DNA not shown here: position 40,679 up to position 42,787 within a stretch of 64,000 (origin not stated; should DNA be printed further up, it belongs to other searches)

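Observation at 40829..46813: Catalytically dead half-ABC ATPase encoded as the first gene of a YesN/YesM two-component operon, divergent from the cognate CUT2 sugar ABC transporter: candidate transporter-coupled three-component sensor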

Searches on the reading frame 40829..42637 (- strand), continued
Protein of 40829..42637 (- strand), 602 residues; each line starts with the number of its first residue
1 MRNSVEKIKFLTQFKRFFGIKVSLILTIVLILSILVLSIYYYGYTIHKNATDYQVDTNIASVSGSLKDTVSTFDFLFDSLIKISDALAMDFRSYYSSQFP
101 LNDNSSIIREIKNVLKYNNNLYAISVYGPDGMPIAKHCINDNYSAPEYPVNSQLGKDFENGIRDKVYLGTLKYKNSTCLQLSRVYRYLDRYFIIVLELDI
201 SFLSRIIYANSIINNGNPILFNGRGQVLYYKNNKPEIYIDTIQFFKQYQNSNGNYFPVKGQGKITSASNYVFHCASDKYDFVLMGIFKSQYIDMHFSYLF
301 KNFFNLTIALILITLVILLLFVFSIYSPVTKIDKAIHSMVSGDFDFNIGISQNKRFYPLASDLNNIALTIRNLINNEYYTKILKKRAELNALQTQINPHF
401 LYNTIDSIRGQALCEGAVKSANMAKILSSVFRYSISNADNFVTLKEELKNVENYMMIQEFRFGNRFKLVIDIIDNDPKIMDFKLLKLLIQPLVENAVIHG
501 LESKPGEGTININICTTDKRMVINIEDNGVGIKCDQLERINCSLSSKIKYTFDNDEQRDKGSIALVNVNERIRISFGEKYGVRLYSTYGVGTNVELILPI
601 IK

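Call 23: find_encoding_contigs(protein=P0170, flank=8000, max_places=1)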
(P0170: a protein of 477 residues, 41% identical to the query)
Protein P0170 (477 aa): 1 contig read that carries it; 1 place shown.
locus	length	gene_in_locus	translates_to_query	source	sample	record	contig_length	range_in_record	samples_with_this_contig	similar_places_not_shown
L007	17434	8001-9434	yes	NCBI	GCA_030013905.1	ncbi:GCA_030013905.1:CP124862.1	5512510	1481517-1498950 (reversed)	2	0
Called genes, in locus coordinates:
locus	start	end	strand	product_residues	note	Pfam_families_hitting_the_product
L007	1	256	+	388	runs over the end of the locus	PF00465:Fe-ADH, PF13685:Fe-ADH_2, PF25137:ADH_Fe_C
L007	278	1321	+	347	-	PF08240:ADH_N, PF16912:Glu_dehyd_C, PF00107:ADH_zinc_N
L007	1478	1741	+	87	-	PF00381:PTS-HPr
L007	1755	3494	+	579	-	PF05524:PEP-utilisers_N, PF00391:PEP-utilizers, PF02896:PEP-utilizers_C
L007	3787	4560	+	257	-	PF23441:SDR, PF00106:adh_short, PF08659:KR, PF13561:adh_short_C2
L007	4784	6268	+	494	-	PF00005:ABC_tran, PF13304:AAA_21 (faint), PF00005:ABC_tran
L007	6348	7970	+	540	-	PF00072:Response_reg, PF00165:HTH_AraC (weak), PF12833:HTH_18, PF00165:HTH_AraC (weak)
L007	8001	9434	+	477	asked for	PF06580:His_kinase, PF02518:HATPase_c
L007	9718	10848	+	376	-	PF00465:Fe-ADH, PF13685:Fe-ADH_2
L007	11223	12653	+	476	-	PF00474:SSF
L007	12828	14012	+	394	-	PF13407:Peripla_BP_4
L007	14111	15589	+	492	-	PF00005:ABC_tran, PF13304:AAA_21 (faint), PF00005:ABC_tran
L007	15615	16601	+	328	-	PF02653:BPD_transp_2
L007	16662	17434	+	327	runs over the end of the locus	PF02653:BPD_transp_2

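Call 24: find_encoding_contigs(protein=P0187, flank=8000, max_places=1)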
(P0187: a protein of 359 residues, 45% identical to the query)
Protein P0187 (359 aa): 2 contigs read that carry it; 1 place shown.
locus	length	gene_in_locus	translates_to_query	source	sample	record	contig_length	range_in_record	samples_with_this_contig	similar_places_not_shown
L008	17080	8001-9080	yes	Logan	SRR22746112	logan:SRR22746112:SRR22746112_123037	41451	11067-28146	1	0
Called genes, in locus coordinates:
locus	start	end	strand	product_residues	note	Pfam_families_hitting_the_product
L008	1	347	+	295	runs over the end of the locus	PF21686:LigD_Prim-Pol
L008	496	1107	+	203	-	PF01553:Acyltransferase (weak)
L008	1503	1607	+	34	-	-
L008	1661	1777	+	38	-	-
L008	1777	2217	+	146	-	PF12831:FAD_oxidored, PF12010:DUF3502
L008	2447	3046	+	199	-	PF00459:Inositol_P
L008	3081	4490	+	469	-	PF00583:Acetyltransf_1 (weak), PF12746:GNAT_acetyltran (weak), PF01625:PMSR, PF01641:SelR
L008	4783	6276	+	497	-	PF02463:SMC_N (weak), PF00005:ABC_tran, PF09818:ABC_ATPase (faint), PF13304:AAA_21 (faint), PF00005:ABC_tran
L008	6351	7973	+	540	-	PF00072:Response_reg, PF00165:HTH_AraC (weak), PF12833:HTH_18, PF00165:HTH_AraC (weak)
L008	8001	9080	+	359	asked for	PF06580:His_kinase, PF02518:HATPase_c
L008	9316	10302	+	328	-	PF02653:BPD_transp_2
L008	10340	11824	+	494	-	PF00005:ABC_tran, PF13304:AAA_21 (faint), PF00005:ABC_tran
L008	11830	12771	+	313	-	PF02653:BPD_transp_2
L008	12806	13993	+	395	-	PF00532:Peripla_BP_1, PF13407:Peripla_BP_4, PF13458:Peripla_BP_6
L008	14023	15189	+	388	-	PF01321:Creatinase_N (weak), PF00557:Peptidase_M24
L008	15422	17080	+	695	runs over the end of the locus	PF00884:Sulfatase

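Call 25: find_encoding_contigs(protein=P0240, flank=8000, max_places=1)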
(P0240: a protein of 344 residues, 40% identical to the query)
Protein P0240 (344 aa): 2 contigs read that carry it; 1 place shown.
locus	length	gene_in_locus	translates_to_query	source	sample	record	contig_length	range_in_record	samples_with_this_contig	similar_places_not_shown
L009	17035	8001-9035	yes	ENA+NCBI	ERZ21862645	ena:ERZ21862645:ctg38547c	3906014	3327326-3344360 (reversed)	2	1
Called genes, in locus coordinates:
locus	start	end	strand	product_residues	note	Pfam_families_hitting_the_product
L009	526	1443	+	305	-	PF01571:GCV_T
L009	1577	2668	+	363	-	PF00532:Peripla_BP_1, PF13407:Peripla_BP_4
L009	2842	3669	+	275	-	PF00753:Lactamase_B, PF23023:Anti-Pycsar_Apyc1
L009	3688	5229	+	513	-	PF00005:ABC_tran, PF13304:AAA_21 (faint), PF00005:ABC_tran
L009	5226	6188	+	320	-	PF02653:BPD_transp_2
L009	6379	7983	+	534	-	PF00072:Response_reg, PF00165:HTH_AraC (weak), PF12833:HTH_18, PF00165:HTH_AraC (weak)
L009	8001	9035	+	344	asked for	PF06580:His_kinase, PF02518:HATPase_c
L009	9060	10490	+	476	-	PF00005:ABC_tran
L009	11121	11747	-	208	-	PF00665:rve, PF13683:rve_3, PF13333:rve_2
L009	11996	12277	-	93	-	PF01527:HTH_Tnp_1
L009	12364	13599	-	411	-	PF00370:FGGY_N, PF02782:FGGY_C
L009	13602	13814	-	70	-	PF00370:FGGY_N (weak)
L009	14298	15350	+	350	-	PF00532:Peripla_BP_1, PF13407:Peripla_BP_4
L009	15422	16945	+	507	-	PF00005:ABC_tran, PF13304:AAA_21 (faint), PF00005:ABC_tran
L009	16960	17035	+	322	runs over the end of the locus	PF02653:BPD_transp_2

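Call 53: search_protein_families(library=pfam, proteins=[L009:9060-10490:+, L004:5672-6388:+], max_evalue=0.01)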
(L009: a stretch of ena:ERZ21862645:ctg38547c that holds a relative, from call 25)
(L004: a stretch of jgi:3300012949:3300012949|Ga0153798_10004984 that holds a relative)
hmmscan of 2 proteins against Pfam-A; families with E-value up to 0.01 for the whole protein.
L009:9060-10490:+ (476 aa): 1 family
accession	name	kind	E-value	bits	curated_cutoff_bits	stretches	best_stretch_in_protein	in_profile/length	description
PF00005.33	ABC_tran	-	3.3e-29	102.7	25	2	21-168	1-134/137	ABC transporter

L004:5672-6388:+ (238 aa): 1 family
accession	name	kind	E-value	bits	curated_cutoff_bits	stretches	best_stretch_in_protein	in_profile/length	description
PF00005.33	ABC_tran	-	1.1e-10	42.7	25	1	20-169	1-137/137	ABC transporter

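Call 68: find_encoding_contigs(protein=P0162, flank=6000, max_places=1)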
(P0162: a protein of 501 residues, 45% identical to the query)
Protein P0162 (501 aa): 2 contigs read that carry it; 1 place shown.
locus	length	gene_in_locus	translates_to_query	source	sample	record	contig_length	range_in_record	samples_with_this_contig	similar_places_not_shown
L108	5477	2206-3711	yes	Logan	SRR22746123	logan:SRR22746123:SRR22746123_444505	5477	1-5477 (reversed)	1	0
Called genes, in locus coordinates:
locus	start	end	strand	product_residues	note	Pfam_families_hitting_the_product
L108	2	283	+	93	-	?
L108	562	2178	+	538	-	PF00072:Response_reg, PF00165:HTH_AraC, PF12833:HTH_18, PF00165:HTH_AraC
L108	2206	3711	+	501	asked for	PF06580:His_kinase, PF02518:HATPase_c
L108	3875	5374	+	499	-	PF00005:ABC_tran, PF13304:AAA_21 (faint), PF00005:ABC_tran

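Call 69: find_encoding_contigs(protein=P0171, flank=8000, max_places=1)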
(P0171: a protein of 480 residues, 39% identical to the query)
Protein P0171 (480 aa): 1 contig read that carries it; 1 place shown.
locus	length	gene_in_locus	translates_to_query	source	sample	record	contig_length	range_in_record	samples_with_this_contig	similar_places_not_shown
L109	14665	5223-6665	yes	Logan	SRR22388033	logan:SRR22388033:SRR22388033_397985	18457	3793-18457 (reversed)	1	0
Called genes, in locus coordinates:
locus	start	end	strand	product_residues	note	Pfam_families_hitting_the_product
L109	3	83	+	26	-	?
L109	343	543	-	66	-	PF14221:DUF4330 (weak)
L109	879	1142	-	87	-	-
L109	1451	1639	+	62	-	PF00872:Transposase_mut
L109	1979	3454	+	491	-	PF00005:ABC_tran, PF13304:AAA_21 (faint), PF00005:ABC_tran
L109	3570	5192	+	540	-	PF00072:Response_reg, PF00165:HTH_AraC (faint), PF12833:HTH_18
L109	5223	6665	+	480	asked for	PF06580:His_kinase, PF02518:HATPase_c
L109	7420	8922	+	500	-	PF00005:ABC_tran, PF13304:AAA_21 (faint), PF00005:ABC_tran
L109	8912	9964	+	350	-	PF02653:BPD_transp_2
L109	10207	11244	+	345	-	PF00532:Peripla_BP_1, PF13407:Peripla_BP_4, PF13458:Peripla_BP_6 (weak)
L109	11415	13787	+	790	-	PF02901:PFL-like, PF01228:Gly_radical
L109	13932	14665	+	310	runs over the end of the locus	PF13237:Fer4_10 (faint), PF13353:Fer4_12, PF00037:Fer4 (weak), PF14697:Fer4_21 (weak), PF12838:Fer4_7, PF00037:Fer4 (weak), PF04055:Radical_SAM, PF12837:Fer4_6 (weak), +3 more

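Call 70: find_encoding_contigs(protein=P0174, flank=8000, max_places=1)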
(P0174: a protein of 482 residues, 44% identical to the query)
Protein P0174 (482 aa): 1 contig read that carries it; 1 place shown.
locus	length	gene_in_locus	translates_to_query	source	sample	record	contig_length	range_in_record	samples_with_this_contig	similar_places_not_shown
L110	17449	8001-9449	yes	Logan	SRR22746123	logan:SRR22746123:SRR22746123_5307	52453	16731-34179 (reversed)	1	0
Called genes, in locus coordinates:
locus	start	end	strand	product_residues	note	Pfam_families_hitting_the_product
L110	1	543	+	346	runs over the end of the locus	PF08240:ADH_N, PF16912:Glu_dehyd_C, PF00107:ADH_zinc_N, PF13602:ADH_zinc_N_2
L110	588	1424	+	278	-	PF01261:AP_endonuc_2, PF10566:Glyco_hydro_97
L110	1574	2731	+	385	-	PF01408:GFO_IDH_MocA, PF22725:GFO_IDH_MocA_C3, PF02894:GFO_IDH_MocA_C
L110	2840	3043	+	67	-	-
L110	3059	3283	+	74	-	-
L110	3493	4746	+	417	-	PF00672:HAMP, PF00015:MCPsignal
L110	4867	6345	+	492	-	PF00005:ABC_tran, PF02463:SMC_N (weak), PF13304:AAA_21 (faint), PF00005:ABC_tran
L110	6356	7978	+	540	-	PF00072:Response_reg, PF00165:HTH_AraC (faint), PF12833:HTH_18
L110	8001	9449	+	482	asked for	PF06580:His_kinase, PF02518:HATPase_c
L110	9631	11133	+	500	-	PF00005:ABC_tran, PF13304:AAA_21 (faint), PF00005:ABC_tran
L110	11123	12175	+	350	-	PF02653:BPD_transp_2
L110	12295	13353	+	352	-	PF00532:Peripla_BP_1, PF13407:Peripla_BP_4, PF13458:Peripla_BP_6 (weak)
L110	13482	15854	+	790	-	PF02901:PFL-like, PF01228:Gly_radical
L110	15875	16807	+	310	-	PF00037:Fer4 (weak), PF12837:Fer4_6 (weak), PF13237:Fer4_10 (weak), PF14697:Fer4_21 (weak), PF12838:Fer4_7, PF13187:Fer4_9 (weak), PF00037:Fer4, PF04055:Radical_SAM, +3 more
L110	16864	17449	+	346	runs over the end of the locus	PF08240:ADH_N, PF16912:Glu_dehyd_C, PF00107:ADH_zinc_N, PF13602:ADH_zinc_N_2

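Call 76: search_protein_families(library=ncbifam, proteins=[L007:4784-6268:+], max_evalue=0.00001)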
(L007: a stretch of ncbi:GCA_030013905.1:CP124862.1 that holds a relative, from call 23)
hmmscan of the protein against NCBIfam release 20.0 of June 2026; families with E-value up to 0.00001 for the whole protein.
L007:4784-6268:+ (494 aa): 187 families (the best 25 are shown)
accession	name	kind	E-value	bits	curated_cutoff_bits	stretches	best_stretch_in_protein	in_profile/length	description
NF008030.0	PRK10762.1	equivalog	8.7e-152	506.3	745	1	4-493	3-492/501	ribose ABC transporter ATP-binding protein RbsA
NF010069.0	PRK13549.1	equivalog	5e-150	500.3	699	1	1-493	1-502/513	xylose ABC transporter ATP-binding protein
NF040905.2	GguA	equivalog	4.2e-142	474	810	1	5-490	1-498/500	multiple monosaccharide ABC transporter ATP-binding protein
NF008442.0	PRK11288.1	equivalog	3e-139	464.6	689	1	2-493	4-496/504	L-arabinose ABC transporter ATP-binding protein AraG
TIGR02633.1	xylG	equivalog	3.9e-133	444.6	723.65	1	5-492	1-499/500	D-xylose ABC transporter ATP-binding protein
NF007253.0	PRK09700.1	equivalog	3.1e-132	441.7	772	1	3-493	3-507/510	D-allose ABC transporter ATP-binding protein AlsA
NF008215.0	PRK10982.1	equivalog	7.7e-129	430.5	828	1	4-492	12-502/506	galactose/methyl galactoside ABC transporter ATP-binding protein MglA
NF041861.1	YtfR_transport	equivalog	4.6e-126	421.1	850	1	5-490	1-488/492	galactofuranose ABC transporter, ATP-binding protein YtfR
NF011967.0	PRK15439.1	equivalog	6e-106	354.9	586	1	4-493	10-500/510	autoinducer 2 ABC transporter ATP-binding protein LsrA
NF047930.1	ABC_ATP_B6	equivalog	5.4e-92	309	670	1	5-489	2-505/510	putative B6 ABC transporter ATP-binding protein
TIGR03265.1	PhnT2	equivalog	1.3e-58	198.9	457.7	2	4-219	3-212/353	putative 2-aminoethylphosphonate ABC transporter ATP-binding protein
TIGR03410.1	urea_trans_UrtE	equivalog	1.5e-58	198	285.8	2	267-489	13-225/230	urea ABC transporter ATP-binding subunit UrtE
TIGR02315.1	ABC_phnC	equivalog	3e-58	197.1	266.1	2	5-218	1-222/243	phosphonate ABC transporter ATP-binding protein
TIGR04521.1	ECF_ATPase_2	equivalog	8.1e-57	192.4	330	2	266-485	17-234/279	energy-coupling factor transporter ATPase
TIGR01188.1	drrA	subfamily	2e-56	191.5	312.45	2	13-222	1-204/302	daunorubicin resistance ABC transporter, ATP-binding protein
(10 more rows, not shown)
